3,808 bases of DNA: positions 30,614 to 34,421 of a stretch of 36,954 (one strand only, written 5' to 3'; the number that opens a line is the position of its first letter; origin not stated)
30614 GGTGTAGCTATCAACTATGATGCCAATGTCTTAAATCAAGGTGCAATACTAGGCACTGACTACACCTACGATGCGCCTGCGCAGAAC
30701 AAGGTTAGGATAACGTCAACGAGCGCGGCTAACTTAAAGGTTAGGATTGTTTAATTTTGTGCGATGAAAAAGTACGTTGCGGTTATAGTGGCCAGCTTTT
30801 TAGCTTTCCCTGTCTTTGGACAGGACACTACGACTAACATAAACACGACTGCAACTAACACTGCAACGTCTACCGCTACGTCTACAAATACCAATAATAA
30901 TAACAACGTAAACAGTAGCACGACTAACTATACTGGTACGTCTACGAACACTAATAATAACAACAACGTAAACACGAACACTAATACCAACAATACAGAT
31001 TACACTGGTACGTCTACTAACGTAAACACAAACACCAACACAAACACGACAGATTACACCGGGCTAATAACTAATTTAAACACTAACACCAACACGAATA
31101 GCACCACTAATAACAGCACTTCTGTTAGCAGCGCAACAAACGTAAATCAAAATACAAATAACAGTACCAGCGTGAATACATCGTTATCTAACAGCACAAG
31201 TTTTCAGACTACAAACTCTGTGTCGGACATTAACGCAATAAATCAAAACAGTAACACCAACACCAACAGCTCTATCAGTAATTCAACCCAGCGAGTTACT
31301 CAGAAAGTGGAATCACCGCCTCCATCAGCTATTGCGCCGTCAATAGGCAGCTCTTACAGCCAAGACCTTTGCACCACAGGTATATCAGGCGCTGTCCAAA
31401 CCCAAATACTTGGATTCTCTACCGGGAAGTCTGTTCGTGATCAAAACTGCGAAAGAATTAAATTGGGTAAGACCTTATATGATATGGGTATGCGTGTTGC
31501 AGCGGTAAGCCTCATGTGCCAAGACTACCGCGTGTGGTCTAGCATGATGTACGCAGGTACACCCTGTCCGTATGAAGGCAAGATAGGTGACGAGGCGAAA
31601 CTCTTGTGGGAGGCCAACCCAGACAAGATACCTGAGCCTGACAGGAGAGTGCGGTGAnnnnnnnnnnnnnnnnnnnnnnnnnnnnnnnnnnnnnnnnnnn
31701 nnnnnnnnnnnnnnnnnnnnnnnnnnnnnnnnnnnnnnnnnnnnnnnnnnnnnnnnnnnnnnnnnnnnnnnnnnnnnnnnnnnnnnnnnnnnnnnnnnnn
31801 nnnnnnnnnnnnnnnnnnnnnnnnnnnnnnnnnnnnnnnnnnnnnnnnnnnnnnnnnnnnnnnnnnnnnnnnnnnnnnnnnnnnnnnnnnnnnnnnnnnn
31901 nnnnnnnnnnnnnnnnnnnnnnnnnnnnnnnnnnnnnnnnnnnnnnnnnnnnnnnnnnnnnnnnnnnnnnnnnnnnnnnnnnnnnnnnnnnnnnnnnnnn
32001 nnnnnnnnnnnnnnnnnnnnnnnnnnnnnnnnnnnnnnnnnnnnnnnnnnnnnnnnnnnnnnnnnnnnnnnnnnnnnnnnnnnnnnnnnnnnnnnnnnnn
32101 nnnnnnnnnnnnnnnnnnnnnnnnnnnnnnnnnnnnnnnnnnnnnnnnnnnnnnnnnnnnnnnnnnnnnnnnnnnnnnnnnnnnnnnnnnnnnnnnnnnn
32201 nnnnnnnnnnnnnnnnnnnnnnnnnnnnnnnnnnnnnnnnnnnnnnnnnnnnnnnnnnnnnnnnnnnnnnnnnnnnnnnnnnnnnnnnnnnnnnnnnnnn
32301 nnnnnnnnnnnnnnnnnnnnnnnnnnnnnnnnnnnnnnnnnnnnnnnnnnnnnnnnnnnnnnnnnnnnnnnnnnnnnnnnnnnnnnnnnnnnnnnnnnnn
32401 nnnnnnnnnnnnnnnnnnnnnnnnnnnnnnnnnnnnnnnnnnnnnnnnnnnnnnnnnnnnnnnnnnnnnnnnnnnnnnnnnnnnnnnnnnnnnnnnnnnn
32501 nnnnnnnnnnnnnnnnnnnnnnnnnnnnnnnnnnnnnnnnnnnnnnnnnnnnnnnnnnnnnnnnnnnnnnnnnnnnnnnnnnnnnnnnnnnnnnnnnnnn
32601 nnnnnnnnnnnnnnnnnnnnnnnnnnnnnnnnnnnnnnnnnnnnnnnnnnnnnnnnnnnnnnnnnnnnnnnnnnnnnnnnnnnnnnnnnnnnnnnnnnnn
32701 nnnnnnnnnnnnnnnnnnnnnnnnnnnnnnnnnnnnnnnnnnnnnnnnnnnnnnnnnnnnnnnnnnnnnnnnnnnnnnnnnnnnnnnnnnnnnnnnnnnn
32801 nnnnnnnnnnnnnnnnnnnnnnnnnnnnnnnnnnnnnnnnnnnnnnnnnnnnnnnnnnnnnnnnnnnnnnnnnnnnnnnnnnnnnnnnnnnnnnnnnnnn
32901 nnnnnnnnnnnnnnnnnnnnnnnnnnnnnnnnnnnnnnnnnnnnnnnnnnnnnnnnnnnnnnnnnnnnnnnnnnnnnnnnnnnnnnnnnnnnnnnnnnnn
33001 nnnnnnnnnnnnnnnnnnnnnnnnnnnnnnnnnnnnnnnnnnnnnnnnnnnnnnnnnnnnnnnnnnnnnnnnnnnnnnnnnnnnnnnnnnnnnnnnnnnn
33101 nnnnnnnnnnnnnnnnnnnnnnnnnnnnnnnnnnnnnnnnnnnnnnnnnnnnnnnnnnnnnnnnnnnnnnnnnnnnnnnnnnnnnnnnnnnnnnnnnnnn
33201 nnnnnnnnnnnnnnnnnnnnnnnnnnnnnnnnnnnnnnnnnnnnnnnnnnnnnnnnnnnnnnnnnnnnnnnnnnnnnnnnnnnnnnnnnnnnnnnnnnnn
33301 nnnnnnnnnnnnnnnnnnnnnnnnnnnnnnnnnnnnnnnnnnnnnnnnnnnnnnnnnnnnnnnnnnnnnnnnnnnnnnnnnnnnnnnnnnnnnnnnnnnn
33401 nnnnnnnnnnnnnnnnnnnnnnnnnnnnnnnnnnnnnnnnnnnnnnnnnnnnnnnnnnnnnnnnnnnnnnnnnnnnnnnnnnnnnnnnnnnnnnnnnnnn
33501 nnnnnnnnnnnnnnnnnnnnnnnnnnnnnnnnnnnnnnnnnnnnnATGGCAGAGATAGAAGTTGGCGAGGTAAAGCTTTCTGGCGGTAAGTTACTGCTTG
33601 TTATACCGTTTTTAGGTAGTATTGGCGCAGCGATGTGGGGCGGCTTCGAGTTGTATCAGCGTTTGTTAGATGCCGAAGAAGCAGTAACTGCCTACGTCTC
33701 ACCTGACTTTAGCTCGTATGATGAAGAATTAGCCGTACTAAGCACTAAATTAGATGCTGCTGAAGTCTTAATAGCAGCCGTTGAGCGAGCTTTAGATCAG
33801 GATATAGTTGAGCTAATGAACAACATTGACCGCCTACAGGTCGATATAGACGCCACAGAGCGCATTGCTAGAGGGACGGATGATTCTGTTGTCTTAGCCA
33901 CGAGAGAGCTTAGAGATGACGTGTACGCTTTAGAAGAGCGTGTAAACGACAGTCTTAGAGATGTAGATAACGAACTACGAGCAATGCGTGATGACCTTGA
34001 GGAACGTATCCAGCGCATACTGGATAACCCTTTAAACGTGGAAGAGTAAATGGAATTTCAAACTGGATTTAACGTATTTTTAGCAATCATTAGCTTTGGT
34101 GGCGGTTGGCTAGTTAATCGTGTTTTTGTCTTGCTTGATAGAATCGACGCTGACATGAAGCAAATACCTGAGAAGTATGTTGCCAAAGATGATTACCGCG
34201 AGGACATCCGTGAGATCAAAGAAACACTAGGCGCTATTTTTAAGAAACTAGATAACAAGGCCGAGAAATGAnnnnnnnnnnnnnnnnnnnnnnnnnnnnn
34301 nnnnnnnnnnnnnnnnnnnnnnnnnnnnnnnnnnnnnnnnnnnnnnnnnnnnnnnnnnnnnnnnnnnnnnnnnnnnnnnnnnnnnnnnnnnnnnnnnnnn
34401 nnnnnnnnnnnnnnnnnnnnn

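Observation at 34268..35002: Class-3 lipase with an intact Ser/Asp/His triad embedded in the lysis operon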

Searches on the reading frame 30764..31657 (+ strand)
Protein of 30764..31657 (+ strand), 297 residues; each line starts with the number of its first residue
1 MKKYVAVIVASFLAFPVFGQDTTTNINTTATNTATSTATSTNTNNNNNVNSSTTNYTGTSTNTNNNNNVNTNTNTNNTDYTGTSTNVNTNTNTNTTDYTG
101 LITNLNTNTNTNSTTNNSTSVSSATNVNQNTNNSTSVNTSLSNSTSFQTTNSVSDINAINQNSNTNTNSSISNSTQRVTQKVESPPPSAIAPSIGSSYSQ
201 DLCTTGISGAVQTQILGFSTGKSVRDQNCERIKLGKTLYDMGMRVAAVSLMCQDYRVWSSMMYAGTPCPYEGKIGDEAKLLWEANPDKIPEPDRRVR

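Call 4: search_protein_families(library=pfam, proteins=[window:30764-31657:+], max_evalue=0.01)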
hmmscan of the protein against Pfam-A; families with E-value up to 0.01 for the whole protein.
window:30764-31657:+ (297 aa): 0 families

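Call 5: search_protein_families(library=phrogs, proteins=[window:30764-31657:+], max_evalue=0.001)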
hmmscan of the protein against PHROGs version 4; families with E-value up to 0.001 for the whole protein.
window:30764-31657:+ (297 aa): 1 family
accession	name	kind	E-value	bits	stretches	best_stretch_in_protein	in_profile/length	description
phrog_20531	-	unknown function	1.5e-10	42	1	83-271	84-276/314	-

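Call 74: search_protein_families(library=ncbifam, proteins=[window:30764-31657:+], max_evalue=0.1)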
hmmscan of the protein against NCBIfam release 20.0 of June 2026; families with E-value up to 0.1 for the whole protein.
window:30764-31657:+ (297 aa): 1 family
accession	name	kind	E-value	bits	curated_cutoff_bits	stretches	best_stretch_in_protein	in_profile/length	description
NF033849.1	ser_rich_anae_1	subfamily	0.072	10.4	650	1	27-217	251-431/1163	serine-rich protein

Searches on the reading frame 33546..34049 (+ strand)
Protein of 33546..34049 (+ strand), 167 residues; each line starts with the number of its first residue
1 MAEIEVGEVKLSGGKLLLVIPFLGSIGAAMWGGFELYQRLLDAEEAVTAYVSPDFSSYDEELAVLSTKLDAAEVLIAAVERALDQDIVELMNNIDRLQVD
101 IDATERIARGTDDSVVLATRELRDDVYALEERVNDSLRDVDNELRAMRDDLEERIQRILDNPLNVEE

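Call 4: search_protein_families(library=pfam, proteins=[window:33546-34049:+], max_evalue=0.01)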
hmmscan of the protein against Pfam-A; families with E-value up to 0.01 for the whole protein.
window:33546-34049:+ (167 aa): 2 families
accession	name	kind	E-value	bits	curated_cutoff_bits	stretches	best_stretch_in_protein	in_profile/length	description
PF07889.17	DUF1664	-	0.0033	17.9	34.6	0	77-133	51-110/124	Protein of unknown function (DUF1664)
PF00038.26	Filament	-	0.0069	16.5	40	0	81-156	213-284/313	Intermediate filament protein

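Call 5: search_protein_families(library=phrogs, proteins=[window:33546-34049:+], max_evalue=0.001)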
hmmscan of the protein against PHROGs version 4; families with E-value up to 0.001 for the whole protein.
window:33546-34049:+ (167 aa): 1 family
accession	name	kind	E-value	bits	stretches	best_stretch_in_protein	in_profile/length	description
phrog_23013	-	tail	0.00093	17.9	0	67-151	726-810/1379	tail length tape measure protein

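Call 22: search_protein_families(library=pfam, proteins=[window:33546-34049:+], max_evalue=10)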
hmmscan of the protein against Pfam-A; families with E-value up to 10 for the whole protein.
window:33546-34049:+ (167 aa): 12 families
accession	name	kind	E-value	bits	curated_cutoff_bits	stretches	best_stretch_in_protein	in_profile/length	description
PF07889.17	DUF1664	-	0.0033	17.9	34.6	2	77-133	51-110/124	Protein of unknown function (DUF1664)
PF00038.26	Filament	-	0.0069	16.5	40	1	81-156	213-284/313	Intermediate filament protein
PF16888.10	YwqH-like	-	0.017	15.8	33.7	1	70-105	80-115/123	YwqH-like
PF04513.17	Baculo_PEP_C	-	0.12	12.9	38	1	122-160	43-81/140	Baculovirus polyhedron envelope protein, PEP, C terminus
PF13125.11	DUF3958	-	0.13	13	26.3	1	118-158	60-100/107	Protein of unknown function (DUF3958)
PF22944.1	DGKD_4H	-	0.22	12.3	27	1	59-160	5-118/120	Diacylglycerol kinase delta, helical domain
PF18822.6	CdvA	-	0.36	11.3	30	1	123-166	17-60/123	CdvA-like coiled-coil domain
PF17072.10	Spike_torovirin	-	0.38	9.1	35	1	50-159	843-947/1272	Torovirinae spike glycoprotein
PF16523.10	betaPIX_CC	-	0.43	10.9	26.8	1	114-160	29-74/85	betaPIX coiled coil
PF08702.15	Fib_alpha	-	0.44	11.2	29.9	1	78-158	28-104/143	Fibrinogen alpha/beta chain family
PF23831.1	DUF7201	-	1.2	9.2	27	1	58-98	8-47/142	Coiled-coil region of unknown function (DUF7201)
PF04977.20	DivIC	-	1.4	9.2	28.9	1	80-109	33-62/80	Septum formation initiator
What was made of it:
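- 33546..34049 (+): cc167: 167-aa protein with an N-terminal TM segment (about residues 15-36) followed by an acidic coiled coil. It has i-spanin-like topology. Only weak coiled-coil Pfam hits were found (calls 4, 22).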

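Call 74: search_protein_families(library=ncbifam, proteins=[window:33546-34049:+], max_evalue=0.1)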
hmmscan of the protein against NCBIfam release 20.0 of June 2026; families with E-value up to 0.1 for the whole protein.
window:33546-34049:+ (167 aa): 1 family
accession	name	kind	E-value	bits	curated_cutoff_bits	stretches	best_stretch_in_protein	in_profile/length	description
NF006187.0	PRK08322.1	equivalog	0.02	13.3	509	1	39-92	472-525/548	acetolactate synthase large subunit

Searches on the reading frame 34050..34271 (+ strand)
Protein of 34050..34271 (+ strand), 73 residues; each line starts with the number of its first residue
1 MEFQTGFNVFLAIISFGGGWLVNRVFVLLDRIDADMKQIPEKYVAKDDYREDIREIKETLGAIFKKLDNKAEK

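Call 4: search_protein_families(library=pfam, proteins=[window:34050-34271:+], max_evalue=0.01)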
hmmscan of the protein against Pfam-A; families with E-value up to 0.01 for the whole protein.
window:34050-34271:+ (73 aa): 0 families

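Call 5: search_protein_families(library=phrogs, proteins=[window:34050-34271:+], max_evalue=0.001)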
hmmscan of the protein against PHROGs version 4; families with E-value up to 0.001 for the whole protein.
window:34050-34271:+ (73 aa): 1 family
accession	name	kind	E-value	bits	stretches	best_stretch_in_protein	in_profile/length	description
phrog_462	-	other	6.1e-08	33.8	1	2-73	8-96/101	lipoprotein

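Call 22: search_protein_families(library=pfam, proteins=[window:34050-34271:+], max_evalue=10)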
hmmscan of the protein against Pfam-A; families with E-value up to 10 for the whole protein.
window:34050-34271:+ (73 aa): 0 families

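Call 74: search_protein_families(library=ncbifam, proteins=[window:34050-34271:+], max_evalue=0.1)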
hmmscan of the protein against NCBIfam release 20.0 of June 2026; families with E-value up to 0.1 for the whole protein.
window:34050-34271:+ (73 aa): 0 families
